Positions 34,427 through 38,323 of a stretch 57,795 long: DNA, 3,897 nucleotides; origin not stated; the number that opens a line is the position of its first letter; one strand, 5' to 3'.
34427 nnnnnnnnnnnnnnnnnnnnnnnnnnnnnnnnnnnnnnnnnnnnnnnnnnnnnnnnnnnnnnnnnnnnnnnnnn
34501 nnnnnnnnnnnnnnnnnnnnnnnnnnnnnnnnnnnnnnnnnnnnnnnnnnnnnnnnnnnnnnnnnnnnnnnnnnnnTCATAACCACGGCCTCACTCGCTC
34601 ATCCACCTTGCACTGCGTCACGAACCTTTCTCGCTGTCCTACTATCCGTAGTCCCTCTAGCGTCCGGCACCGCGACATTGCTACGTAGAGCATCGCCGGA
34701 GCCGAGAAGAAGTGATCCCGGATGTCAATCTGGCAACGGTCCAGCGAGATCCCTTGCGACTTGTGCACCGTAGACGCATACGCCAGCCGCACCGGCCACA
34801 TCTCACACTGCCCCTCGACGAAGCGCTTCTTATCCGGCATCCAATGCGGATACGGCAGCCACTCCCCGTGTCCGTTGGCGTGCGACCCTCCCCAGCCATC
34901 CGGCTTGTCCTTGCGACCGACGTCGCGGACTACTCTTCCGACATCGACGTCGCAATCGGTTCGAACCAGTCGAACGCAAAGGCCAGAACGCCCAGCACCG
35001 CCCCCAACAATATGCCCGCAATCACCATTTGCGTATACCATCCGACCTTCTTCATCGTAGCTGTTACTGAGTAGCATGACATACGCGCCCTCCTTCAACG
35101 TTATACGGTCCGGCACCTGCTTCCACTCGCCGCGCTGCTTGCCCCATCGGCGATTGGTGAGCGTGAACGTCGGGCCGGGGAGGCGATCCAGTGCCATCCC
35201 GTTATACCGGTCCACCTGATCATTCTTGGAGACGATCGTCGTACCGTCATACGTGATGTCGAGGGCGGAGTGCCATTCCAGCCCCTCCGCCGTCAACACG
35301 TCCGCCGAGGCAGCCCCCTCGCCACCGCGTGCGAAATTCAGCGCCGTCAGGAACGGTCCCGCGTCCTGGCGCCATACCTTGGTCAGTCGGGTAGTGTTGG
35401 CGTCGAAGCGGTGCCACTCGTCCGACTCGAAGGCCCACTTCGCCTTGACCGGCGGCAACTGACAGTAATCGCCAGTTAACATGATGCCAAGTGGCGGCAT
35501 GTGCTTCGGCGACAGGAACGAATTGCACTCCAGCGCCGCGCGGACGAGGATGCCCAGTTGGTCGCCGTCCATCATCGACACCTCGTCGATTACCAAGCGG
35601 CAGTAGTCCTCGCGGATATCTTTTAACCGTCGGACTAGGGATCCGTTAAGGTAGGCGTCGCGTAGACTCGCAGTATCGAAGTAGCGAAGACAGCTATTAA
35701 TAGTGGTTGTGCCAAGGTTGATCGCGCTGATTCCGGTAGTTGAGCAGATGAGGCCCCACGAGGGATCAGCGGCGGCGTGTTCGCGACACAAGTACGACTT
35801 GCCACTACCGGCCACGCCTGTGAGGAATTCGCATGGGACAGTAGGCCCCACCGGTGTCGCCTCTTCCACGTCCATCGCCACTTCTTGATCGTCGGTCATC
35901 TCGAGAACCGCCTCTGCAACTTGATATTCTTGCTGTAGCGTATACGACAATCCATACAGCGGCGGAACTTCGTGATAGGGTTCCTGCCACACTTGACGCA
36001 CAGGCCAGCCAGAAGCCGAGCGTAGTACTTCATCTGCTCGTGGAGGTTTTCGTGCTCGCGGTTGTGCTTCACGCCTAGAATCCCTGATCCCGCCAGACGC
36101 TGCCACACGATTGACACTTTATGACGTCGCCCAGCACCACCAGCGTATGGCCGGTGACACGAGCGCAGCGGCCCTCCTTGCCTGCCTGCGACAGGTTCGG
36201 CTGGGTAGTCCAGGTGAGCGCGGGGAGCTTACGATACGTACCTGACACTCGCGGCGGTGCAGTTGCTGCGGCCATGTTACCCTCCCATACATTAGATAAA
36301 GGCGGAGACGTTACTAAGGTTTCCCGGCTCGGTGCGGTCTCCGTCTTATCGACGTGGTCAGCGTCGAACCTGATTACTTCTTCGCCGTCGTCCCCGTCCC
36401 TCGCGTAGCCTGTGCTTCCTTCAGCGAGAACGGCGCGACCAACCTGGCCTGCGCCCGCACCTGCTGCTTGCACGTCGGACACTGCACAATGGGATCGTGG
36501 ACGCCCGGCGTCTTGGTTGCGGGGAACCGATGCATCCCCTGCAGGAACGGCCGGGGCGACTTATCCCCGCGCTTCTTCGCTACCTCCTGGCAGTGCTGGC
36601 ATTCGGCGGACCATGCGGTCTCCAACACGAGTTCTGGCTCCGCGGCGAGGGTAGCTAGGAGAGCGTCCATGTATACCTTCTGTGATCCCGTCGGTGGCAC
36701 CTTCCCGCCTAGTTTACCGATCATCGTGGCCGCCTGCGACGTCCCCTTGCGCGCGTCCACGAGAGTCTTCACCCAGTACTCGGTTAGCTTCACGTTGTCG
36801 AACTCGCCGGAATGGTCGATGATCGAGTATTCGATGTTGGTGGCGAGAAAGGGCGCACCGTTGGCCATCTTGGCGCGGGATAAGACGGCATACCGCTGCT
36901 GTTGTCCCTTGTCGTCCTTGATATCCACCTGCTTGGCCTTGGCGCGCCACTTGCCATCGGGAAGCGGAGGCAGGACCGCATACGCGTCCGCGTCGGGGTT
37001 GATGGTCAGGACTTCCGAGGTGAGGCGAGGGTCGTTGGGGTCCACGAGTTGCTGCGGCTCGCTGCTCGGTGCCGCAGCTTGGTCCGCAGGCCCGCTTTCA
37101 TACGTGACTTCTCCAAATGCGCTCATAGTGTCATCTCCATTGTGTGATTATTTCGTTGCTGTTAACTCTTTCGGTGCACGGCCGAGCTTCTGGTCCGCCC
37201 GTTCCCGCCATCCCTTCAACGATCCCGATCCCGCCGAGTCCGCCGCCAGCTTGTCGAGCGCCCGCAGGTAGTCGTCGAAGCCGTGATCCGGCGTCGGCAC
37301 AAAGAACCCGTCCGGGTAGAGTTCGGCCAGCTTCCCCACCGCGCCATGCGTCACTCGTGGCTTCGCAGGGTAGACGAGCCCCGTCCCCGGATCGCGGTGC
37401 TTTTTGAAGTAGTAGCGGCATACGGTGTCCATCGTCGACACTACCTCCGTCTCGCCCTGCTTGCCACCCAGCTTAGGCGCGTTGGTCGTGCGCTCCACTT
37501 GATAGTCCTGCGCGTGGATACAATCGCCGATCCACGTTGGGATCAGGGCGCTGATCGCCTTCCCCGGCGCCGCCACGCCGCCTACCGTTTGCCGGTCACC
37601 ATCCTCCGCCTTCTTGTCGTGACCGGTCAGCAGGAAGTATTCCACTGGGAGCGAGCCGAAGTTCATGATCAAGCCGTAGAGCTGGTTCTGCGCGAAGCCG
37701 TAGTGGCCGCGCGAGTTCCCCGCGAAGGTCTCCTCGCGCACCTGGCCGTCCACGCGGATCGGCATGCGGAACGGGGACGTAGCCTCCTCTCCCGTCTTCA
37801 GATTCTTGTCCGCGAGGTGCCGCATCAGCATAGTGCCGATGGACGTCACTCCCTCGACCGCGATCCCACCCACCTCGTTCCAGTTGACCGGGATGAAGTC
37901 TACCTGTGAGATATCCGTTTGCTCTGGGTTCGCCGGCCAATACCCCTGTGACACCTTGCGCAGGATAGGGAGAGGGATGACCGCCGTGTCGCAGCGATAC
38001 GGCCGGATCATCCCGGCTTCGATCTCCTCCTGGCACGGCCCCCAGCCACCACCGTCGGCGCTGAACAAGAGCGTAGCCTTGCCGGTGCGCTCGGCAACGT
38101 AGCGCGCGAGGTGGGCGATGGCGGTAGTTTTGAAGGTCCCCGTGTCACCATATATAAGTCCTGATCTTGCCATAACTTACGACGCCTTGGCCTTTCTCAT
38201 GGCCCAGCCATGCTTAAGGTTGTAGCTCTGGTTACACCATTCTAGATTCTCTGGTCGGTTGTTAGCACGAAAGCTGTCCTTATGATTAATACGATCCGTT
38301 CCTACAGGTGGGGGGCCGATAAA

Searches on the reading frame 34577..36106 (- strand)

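Call 10: search_protein_families(library=phrogs, proteins=[window:34577-36106:-], max_evalue=0.001)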
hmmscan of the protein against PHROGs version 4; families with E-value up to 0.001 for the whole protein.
window:34577-36106:- (509 aa): 3 families
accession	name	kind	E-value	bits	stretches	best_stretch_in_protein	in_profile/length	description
phrog_325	-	DNA, RNA and nucleotide metabolism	4.4e-57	195.1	1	69-508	470-886/986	Dda-like helicase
phrog_4412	-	DNA, RNA and nucleotide metabolism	2.8e-11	43.5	1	93-263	348-505/743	exonuclease V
phrog_30356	-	DNA, RNA and nucleotide metabolism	1.7e-08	34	0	446-506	751-808/823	helicase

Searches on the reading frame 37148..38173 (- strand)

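Call 11: search_protein_families(library=pfam, proteins=[window:37148-38173:-], max_evalue=0.01)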
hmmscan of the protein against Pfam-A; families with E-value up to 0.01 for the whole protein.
window:37148-38173:- (341 aa): 1 family
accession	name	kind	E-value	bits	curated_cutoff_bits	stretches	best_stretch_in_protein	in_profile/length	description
PF13479.12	AAA_24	-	0.01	16.2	27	0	3-213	3-160/195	AAA domain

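Call 65: search_protein_families(library=phrogs, proteins=[window:37148-38173:-], max_evalue=0.001)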
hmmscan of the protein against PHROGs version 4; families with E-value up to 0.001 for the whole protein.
window:37148-38173:- (341 aa): 1 family
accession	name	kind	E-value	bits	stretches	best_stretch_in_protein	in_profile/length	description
phrog_124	-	DNA, RNA and nucleotide metabolism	7e-10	39.8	1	6-260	47-213/382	Sak4-like ssDNA annealing protein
